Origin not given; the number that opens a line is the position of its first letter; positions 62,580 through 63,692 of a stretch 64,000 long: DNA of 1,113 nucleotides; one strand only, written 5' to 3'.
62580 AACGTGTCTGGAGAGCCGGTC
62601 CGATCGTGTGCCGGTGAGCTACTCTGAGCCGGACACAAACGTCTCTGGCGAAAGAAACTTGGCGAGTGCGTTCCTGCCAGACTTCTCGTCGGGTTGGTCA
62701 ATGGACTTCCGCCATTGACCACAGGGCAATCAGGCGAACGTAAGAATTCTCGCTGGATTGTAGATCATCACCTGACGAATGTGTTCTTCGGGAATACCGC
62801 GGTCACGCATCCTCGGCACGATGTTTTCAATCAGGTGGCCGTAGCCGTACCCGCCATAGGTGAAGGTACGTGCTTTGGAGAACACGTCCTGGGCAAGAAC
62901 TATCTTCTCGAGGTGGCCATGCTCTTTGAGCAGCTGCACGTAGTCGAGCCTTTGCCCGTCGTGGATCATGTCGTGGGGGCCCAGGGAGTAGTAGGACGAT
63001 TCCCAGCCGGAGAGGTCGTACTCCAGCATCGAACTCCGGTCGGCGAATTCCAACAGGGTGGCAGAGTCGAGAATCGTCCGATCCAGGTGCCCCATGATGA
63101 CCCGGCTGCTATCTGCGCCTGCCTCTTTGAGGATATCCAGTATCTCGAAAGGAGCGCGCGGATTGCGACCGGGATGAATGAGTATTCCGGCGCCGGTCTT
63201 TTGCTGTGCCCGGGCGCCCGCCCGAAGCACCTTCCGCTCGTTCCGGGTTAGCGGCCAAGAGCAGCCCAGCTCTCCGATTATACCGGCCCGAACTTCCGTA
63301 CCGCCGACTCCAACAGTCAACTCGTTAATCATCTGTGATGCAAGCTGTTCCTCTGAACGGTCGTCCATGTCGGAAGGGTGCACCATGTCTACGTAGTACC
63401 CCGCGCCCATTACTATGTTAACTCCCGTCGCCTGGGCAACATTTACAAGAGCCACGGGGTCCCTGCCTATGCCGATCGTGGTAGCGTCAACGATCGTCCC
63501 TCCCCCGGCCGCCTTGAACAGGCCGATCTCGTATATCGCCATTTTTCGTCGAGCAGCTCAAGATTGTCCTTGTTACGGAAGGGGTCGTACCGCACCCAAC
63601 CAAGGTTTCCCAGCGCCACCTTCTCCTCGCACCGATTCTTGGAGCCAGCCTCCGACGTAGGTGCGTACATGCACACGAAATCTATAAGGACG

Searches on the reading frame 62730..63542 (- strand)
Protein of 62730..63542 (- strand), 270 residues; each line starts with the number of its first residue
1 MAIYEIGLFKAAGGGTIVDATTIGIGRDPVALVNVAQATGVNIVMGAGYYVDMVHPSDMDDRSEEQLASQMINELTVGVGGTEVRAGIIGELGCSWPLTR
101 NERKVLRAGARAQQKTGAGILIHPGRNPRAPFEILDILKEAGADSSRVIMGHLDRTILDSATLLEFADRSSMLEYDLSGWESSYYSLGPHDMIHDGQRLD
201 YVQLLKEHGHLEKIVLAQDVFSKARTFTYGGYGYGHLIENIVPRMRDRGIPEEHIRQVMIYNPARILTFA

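Call 73: search_protein_families(library=pfam, proteins=[window:62730-63542:-], max_evalue=0.00001)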
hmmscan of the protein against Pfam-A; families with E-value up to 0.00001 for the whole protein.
window:62730-63542:- (270 aa): 1 family
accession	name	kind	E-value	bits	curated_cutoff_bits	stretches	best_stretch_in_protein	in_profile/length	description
PF02126.24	PTE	-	5.1e-77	259.7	22.4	1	2-268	40-298/298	Phosphotriesterase family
